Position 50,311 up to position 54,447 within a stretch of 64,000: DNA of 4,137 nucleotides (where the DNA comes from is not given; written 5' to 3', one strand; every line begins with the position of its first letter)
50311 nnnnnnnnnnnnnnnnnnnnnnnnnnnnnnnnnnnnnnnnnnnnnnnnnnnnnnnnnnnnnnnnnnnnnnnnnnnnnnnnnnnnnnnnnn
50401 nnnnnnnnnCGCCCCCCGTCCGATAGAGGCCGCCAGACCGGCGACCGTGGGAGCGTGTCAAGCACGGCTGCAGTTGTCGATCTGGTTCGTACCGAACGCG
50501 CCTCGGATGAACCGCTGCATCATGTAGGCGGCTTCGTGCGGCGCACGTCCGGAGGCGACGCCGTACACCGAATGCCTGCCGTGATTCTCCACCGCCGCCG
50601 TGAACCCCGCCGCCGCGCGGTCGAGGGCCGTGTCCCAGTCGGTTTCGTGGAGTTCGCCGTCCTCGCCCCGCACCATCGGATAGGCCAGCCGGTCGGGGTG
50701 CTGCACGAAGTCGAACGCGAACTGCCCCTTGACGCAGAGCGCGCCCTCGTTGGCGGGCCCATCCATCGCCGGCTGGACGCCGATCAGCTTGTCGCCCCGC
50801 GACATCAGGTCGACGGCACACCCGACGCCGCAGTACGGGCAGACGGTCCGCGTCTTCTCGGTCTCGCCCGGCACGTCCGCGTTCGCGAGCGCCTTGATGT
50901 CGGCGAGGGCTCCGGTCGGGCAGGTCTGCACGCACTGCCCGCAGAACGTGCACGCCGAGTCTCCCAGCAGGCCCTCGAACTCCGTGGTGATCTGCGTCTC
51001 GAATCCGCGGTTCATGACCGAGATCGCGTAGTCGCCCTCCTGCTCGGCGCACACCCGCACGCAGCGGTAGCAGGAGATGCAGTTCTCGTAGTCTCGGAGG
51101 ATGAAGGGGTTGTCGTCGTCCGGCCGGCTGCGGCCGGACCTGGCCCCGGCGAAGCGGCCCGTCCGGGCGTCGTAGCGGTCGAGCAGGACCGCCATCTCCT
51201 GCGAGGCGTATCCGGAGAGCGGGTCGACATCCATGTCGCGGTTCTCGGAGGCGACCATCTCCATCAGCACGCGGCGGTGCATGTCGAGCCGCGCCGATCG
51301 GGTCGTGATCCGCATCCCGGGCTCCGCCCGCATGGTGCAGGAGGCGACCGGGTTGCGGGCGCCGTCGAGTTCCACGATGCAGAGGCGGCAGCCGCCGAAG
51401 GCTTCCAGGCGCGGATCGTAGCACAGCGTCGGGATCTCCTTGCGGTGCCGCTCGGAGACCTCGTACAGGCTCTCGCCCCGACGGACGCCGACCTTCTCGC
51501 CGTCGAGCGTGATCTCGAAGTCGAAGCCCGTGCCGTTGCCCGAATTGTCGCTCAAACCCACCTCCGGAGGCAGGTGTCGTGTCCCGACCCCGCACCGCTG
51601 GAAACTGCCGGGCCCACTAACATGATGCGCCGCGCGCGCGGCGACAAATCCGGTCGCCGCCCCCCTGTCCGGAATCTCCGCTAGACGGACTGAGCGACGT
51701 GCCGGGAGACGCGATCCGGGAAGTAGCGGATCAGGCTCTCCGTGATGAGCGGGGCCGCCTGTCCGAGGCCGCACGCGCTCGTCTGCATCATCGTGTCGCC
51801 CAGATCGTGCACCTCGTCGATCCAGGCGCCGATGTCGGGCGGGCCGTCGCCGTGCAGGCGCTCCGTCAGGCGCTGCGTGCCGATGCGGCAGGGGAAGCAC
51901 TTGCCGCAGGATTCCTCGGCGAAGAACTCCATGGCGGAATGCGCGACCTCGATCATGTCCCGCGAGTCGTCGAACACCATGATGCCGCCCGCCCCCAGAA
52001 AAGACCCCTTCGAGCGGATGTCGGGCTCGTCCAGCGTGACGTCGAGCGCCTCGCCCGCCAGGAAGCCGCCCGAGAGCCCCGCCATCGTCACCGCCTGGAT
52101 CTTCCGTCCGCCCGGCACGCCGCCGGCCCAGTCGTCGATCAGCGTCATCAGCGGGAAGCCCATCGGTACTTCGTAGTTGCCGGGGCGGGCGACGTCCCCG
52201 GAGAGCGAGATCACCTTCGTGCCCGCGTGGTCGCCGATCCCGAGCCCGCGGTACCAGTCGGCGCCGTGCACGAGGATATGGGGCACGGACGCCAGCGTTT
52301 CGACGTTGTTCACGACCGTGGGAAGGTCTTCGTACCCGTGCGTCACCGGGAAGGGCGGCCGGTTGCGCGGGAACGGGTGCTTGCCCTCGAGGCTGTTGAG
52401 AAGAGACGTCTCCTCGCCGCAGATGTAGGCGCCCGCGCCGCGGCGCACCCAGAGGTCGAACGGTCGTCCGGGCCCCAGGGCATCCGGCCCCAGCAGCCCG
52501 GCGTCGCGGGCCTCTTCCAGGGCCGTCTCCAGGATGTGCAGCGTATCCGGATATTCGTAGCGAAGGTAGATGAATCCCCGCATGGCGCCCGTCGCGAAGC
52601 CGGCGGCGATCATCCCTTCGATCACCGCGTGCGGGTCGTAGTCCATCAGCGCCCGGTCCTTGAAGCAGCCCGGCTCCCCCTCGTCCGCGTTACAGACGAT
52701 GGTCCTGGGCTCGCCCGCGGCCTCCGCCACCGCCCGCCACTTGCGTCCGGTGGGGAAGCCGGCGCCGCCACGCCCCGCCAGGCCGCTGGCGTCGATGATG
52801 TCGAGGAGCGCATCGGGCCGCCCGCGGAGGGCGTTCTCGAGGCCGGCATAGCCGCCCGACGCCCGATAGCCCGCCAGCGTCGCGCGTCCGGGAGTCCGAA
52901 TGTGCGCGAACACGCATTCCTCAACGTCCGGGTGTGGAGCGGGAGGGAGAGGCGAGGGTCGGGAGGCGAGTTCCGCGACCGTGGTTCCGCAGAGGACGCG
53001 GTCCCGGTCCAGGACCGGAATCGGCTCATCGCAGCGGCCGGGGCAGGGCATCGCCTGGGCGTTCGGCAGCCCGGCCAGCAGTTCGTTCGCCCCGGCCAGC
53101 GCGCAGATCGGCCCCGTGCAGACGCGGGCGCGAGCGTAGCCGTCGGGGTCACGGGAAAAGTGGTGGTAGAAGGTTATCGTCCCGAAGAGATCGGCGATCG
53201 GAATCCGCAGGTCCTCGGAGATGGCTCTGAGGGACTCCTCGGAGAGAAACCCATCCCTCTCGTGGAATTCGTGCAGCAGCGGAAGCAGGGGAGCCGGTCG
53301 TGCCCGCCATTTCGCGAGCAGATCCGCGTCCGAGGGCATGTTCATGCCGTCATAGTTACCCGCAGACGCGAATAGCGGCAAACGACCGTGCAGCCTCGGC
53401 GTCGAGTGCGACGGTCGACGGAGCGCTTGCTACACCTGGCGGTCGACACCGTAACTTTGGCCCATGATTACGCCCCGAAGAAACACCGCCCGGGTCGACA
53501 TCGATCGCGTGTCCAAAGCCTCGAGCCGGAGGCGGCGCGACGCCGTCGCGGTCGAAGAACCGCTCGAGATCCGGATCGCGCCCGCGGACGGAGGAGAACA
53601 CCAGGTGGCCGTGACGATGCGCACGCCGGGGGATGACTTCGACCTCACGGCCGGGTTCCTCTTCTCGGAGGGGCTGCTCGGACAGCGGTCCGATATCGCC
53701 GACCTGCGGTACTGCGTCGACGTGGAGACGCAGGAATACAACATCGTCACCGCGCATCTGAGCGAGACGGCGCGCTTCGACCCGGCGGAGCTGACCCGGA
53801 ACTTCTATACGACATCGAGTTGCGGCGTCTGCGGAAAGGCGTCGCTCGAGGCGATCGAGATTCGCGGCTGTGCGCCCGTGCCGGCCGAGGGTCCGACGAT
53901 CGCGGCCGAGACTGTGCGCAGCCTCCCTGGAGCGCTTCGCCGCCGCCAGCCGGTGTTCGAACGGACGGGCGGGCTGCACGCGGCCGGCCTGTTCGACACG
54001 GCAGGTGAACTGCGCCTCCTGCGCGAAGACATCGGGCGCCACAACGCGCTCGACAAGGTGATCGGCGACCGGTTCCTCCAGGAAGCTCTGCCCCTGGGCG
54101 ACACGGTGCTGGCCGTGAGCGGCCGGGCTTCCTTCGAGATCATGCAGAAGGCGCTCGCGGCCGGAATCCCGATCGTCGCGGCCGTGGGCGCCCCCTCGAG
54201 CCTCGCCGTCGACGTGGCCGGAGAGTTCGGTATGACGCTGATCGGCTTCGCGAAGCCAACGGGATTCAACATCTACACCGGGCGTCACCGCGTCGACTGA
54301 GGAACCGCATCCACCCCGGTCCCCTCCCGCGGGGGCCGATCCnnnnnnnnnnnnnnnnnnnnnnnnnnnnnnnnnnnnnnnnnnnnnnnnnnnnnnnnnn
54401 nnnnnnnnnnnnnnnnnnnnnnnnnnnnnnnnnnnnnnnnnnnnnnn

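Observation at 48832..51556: Formate dehydrogenase alpha subunit is a selenoprotein: in-frame UGA plus SECIS-like hairpin (the ORF track splits it in two)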

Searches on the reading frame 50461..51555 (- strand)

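Call 62: search_protein_families(library=ncbifam, proteins=[window:50461-51555:-], max_evalue=1e-10)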
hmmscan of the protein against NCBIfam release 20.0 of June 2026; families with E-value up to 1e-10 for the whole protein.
window:50461-51555:- (365 aa): 16 families
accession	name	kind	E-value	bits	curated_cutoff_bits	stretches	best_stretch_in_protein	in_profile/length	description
TIGR01973.1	NuoG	equivalog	2.6e-59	201.6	470.05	1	15-361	1-336/606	NADH-quinone oxidoreductase subunit NuoG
NF005895.0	PRK07860.1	equivalog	1.6e-54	185.2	802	1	14-364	19-361/811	NADH-quinone oxidoreductase subunit G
NF040763.1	FeFe_hydrog_A6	exception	1.8e-47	162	765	1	14-223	2-211/571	NADH-dependent [FeFe] hydrogenase, group A6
NF005745.0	PRK07569.1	equivalog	1.5e-41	142.3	333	1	15-219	6-209/238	bidirectional hydrogenase complex protein HoxU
TIGR01591.1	Fdh-alpha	equivalog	9.9e-39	133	666.25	1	237-364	1-127/672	formate dehydrogenase subunit alpha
NF006305.0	PRK08493.1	equivalog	4.7e-29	101.1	591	1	14-287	3-293/819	NADH-quinone oxidoreductase subunit G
NF040762.1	Hydr_FeFe_Clost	exception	3.3e-28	98.6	900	1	14-220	2-207/572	ferredoxin hydrogenase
NF047855.1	AssmNtatRedNasC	equivalog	1.8e-19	69.5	1100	1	233-363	19-150/708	assimilatory nitrate reductase catalytic subunit NasC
NF010055.0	PRK13532.1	equivalog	5.3e-19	67.9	904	1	232-364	40-178/830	nitrate reductase catalytic subunit NapA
TIGR01706.1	NAPA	equivalog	2.3e-16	59.3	930.55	1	232-364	40-178/830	periplasmic nitrate reductase subunit alpha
TIGR02512.1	FeFe_hydrog_A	subfamily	1.8e-15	56.7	405.95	1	152-238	2-88/375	[FeFe] hydrogenase, group A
NF009454.0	PRK12814.1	equivalog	4e-15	55.2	916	1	14-101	5-92/657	putative NADPH-dependent glutamate synthase small subunit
NF041323.1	Nitr_red_NasA_Halo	equivalog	1.6e-14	53.4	1000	1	242-361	3-121/673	assimilatory nitrate reductase NasA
TIGR01553.1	formate-DH-alph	equivalog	1.6e-13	49.3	814.2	1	217-316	27-134/1009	formate dehydrogenase-N subunit alpha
NF012032.0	PRK15488.1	equivalog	2.5e-12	45.6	694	1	205-343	16-153/759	thiosulfate reductase PhsA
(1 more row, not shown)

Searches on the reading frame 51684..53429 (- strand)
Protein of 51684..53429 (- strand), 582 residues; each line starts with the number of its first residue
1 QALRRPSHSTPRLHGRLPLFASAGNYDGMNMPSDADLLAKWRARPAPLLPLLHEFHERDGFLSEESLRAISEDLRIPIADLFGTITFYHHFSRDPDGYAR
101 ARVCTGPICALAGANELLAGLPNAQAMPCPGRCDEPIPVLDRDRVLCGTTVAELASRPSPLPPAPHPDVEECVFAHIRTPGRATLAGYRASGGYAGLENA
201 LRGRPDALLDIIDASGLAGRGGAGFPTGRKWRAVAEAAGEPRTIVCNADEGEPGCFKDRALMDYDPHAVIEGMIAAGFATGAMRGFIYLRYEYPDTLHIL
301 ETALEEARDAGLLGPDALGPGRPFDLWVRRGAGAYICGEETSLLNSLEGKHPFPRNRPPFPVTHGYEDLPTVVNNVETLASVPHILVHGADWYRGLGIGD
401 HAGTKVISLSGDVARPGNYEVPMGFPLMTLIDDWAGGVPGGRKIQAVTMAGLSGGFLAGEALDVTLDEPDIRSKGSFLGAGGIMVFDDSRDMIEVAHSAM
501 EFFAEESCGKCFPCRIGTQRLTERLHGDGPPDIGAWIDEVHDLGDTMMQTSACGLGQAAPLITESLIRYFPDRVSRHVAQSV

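Call 9: search_protein_families(library=pfam, proteins=[window:51684-53429:-])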
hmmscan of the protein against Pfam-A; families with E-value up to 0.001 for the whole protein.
window:51684-53429:- (582 aa): 5 families
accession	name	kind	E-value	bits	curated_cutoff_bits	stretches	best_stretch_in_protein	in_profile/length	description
PF01512.22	Complex1_51K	-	7.7e-46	156.1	31.2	1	212-384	1-150/150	Nuo51 FMN-binding domain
PF10589.14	NADH_4Fe-4S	-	2.3e-21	75.9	23.5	1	494-577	1-85/85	NADH-ubiquinone oxidoreductase-F iron-sulfur binding region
PF01257.25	2Fe-2S_thioredx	-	4.4e-16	59.5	24.8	1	38-122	5-89/145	Thioredoxin-like [2Fe-2S] ferredoxin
PF10531.15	SLBB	-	4.7e-07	30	27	1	407-442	2-37/55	SLBB domain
PF22461.2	SLBB_2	-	0.00028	21.4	27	1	407-451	3-48/79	SLBB domain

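Call 62: search_protein_families(library=ncbifam, proteins=[window:51684-53345:-], max_evalue=1e-10)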
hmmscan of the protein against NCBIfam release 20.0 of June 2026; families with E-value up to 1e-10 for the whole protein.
window:51684-53345:- (554 aa): 7 families
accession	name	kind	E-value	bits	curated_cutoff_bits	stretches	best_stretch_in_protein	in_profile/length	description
TIGR01959.1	nuoF_fam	equivalog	8.1e-128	426.3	558.65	1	146-549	3-409/410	NADH-quinone oxidoreductase subunit NuoF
NF010120.0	PRK13596.1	equivalog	3.3e-105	352.1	389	1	143-552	6-419/433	NADH-quinone oxidoreductase subunit NuoF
NF008436.0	PRK11278.1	equivalog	2e-96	323.6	749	1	157-491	27-365/448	NADH-quinone oxidoreductase subunit NuoF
NF005747.0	PRK07571.1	equivalog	3.6e-15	56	224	1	12-96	31-115/173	bidirectional hydrogenase complex protein HoxE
NF004638.0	PRK05988.1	equivalog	1.8e-13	50.6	198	1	7-91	15-99/159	formate dehydrogenase subunit gamma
TIGR01958.1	nuoE_fam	subfamily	4.2e-12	46.4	142.4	1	16-93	14-91/148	NADH-quinone oxidoreductase subunit NuoE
NF003454.1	PRK05035.1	equivalog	2.8e-11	42.6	345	0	175-423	121-331/556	electron transport complex subunit RsxC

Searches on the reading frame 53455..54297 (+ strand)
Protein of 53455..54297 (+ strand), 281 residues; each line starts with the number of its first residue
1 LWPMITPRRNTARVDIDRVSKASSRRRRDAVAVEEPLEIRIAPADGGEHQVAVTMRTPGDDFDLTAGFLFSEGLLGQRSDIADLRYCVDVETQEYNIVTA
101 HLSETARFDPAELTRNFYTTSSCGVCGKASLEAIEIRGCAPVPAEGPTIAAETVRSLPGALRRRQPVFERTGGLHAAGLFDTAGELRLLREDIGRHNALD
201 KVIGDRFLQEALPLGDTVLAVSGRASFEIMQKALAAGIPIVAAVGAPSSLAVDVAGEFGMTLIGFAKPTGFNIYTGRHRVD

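Call 9: search_protein_families(library=pfam, proteins=[window:53455-54297:+])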
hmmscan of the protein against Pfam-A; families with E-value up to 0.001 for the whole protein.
window:53455-54297:+ (281 aa): 1 family
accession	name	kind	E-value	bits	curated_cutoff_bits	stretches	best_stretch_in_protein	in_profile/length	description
PF02634.21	FdhD-NarQ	-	2.4e-65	221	27.2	1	33-280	2-236/237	FdhD/NarQ family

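Call 62: search_protein_families(library=ncbifam, proteins=[window:53464-54297:+], max_evalue=1e-10)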
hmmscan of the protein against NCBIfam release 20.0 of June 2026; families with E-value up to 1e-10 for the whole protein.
window:53464-54297:+ (278 aa): 2 families
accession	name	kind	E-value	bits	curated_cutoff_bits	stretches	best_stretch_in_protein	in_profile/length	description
NF001943.0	PRK00724.1-2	equivalog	1.3e-91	306.4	269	1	6-277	3-272/274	formate dehydrogenase accessory sulfurtransferase FdhD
TIGR00129.1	fdhD_narQ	equivalog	1e-45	156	140.9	1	25-277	2-235/237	formate dehydrogenase accessory sulfurtransferase FdhD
